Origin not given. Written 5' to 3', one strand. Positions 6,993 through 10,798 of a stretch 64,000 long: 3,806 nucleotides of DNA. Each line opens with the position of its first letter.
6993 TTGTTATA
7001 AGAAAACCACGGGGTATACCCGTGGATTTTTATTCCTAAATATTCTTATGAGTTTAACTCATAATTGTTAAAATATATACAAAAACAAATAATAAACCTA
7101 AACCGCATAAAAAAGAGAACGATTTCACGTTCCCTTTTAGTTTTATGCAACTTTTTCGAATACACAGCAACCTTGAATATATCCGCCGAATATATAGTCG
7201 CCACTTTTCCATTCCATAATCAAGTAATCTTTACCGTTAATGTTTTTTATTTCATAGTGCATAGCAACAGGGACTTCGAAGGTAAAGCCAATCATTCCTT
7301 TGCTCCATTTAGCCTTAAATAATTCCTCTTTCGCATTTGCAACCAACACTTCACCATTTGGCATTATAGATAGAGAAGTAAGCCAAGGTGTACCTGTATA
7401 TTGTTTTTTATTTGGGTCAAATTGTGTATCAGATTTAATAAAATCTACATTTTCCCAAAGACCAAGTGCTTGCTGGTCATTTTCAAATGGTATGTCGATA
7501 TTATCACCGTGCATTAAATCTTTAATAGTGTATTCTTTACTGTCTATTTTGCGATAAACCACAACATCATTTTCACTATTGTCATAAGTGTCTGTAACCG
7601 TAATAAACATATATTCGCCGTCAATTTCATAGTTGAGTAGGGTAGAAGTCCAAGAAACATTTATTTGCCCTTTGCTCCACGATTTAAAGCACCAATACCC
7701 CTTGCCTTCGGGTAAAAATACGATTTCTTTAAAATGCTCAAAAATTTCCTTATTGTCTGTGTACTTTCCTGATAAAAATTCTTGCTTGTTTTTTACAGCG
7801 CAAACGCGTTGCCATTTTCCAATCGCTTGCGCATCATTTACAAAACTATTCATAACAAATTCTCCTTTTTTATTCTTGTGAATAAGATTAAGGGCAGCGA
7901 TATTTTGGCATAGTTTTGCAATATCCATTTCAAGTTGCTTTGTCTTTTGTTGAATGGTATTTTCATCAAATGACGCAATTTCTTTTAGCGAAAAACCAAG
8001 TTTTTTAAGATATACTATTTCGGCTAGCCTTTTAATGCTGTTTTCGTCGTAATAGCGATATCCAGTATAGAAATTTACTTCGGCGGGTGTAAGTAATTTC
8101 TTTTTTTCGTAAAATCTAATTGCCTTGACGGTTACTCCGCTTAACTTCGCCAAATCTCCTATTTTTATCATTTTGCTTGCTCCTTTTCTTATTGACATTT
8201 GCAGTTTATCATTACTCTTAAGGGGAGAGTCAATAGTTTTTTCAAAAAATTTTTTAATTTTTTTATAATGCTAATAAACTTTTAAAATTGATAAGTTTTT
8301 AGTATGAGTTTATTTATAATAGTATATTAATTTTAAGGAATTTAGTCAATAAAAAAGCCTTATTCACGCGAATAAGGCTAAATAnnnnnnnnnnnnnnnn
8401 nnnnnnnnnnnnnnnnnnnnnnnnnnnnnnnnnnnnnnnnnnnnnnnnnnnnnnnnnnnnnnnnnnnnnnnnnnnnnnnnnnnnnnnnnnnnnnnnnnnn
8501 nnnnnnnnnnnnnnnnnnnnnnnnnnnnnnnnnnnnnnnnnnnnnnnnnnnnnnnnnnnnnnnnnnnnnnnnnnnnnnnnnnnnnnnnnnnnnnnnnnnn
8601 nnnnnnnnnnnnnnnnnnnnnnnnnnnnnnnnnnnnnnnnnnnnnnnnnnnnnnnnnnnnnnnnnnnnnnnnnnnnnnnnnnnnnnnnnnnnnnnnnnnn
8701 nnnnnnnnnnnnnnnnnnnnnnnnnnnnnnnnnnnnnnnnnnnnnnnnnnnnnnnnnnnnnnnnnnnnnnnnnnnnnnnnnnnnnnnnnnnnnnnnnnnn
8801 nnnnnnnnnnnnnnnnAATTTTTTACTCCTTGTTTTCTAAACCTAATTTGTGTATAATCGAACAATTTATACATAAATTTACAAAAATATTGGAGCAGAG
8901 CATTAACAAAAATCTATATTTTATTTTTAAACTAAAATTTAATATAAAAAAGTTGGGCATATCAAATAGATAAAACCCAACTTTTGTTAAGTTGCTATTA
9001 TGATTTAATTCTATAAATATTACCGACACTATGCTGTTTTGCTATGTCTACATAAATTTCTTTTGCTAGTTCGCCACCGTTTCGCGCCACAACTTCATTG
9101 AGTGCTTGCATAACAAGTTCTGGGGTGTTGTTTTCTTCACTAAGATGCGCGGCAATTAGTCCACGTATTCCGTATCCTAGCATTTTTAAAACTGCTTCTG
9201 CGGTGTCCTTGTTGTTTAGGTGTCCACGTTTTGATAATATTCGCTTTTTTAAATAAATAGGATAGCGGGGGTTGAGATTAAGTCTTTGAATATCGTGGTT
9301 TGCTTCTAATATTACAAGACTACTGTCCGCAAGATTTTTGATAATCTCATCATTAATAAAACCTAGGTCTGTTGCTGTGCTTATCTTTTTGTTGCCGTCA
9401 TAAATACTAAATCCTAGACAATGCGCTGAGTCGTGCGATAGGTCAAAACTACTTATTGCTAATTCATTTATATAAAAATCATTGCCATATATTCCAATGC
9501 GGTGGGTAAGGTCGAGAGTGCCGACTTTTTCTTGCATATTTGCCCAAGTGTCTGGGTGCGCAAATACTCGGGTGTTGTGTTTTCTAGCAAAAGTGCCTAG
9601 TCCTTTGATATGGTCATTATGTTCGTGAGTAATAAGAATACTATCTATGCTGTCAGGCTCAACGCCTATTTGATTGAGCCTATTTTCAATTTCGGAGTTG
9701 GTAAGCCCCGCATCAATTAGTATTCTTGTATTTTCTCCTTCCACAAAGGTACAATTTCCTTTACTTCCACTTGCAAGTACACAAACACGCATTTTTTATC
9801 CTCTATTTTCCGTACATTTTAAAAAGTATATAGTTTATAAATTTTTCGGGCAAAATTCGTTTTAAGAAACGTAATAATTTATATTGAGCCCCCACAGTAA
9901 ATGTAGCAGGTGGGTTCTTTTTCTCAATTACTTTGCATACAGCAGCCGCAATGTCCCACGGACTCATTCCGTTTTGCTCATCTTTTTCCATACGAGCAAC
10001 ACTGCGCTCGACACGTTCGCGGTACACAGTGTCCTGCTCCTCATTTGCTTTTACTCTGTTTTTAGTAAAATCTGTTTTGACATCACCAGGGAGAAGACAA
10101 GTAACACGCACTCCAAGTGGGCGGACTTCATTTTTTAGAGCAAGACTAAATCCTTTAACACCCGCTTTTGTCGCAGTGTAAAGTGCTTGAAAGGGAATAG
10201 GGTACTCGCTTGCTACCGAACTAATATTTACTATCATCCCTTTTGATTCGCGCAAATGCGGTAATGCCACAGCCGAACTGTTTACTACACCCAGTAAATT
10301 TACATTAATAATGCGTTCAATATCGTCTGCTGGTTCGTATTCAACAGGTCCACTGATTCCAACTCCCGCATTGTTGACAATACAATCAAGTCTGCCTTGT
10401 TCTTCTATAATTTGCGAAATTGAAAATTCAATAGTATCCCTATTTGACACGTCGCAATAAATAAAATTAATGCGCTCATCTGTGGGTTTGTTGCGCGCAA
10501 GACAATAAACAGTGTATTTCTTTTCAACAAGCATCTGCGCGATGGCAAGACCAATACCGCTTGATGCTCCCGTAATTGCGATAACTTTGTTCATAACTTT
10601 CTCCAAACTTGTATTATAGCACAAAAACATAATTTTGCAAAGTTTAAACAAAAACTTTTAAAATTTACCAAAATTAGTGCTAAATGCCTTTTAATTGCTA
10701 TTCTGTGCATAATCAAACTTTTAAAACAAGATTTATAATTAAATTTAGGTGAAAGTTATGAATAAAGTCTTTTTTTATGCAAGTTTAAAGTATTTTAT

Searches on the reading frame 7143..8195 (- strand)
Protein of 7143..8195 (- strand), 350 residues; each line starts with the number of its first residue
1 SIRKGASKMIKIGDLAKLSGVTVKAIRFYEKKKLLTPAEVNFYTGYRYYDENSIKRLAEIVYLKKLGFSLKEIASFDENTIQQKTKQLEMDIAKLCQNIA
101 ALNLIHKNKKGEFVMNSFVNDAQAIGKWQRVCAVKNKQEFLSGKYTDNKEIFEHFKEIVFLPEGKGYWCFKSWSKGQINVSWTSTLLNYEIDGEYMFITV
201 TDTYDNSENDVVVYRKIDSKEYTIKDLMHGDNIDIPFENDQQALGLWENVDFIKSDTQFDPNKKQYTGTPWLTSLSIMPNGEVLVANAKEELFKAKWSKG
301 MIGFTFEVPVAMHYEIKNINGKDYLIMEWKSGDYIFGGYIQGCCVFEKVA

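Call 87: search_protein_families(library=pfam, proteins=[window:7143-8195:-], max_evalue=0.00001)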
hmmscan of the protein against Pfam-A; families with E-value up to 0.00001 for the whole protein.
window:7143-8195:- (350 aa): 2 families
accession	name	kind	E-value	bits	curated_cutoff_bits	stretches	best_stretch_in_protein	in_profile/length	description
PF13411.12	MerR_1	-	1.1e-16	61.1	21.6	1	11-74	2-63/69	MerR HTH family regulatory protein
PF00376.29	MerR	-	1.6e-10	41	28.2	1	11-49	1-38/38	MerR family regulatory protein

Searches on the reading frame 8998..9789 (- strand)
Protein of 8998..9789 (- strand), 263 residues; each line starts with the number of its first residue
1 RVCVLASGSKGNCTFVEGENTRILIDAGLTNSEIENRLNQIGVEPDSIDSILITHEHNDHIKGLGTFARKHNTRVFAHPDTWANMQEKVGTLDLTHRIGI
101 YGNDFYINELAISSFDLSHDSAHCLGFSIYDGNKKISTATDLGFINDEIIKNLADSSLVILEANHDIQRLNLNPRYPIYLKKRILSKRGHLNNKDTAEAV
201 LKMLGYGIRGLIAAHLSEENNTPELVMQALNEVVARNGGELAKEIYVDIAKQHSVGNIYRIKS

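Call 87: search_protein_families(library=pfam, proteins=[window:8998-9789:-], max_evalue=0.00001)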
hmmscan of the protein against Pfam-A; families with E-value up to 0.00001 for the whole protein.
window:8998-9789:- (263 aa): 3 families
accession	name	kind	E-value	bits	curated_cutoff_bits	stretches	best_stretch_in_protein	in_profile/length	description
PF12706.13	Lactamase_B_2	-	1.5e-20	74.1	27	1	21-203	1-190/200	Beta-lactamase superfamily domain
PF00753.33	Lactamase_B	-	2.7e-20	73.6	22.7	1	10-153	5-161/196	Metallo-beta-lactamase superfamily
PF23023.1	Anti-Pycsar_Apyc1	-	5.9e-06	26.4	50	1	12-70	21-76/250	Anti-Pycsar protein Apyc1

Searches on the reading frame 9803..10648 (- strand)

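Call 87: search_protein_families(library=pfam, proteins=[window:9803-10648:-], max_evalue=0.00001)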
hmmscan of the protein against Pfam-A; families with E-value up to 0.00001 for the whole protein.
window:9803-10648:- (281 aa): 6 families
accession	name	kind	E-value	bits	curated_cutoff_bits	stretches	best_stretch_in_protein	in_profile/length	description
PF00106.31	adh_short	-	1.2e-48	165.7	26.6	1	21-200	1-192/195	short chain dehydrogenase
PF13561.12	adh_short_C2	-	1.4e-31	110.3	27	1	27-210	1-196/236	Enoyl-(Acyl carrier protein) reductase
PF08659.16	KR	-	2.7e-10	40.9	22.6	1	24-168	4-160/180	KR domain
PF01370.27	Epimerase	-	3e-08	33.8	20.9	1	23-127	1-107/240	NAD dependent epimerase/dehydratase family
PF08643.16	DUF1776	-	5e-08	33.1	25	1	99-271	105-293/294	Fungal family of unknown function (DUF1776)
PF23441.1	SDR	-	6.6e-06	26.1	27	0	63-221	66-221/258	SDR-like rossmann domain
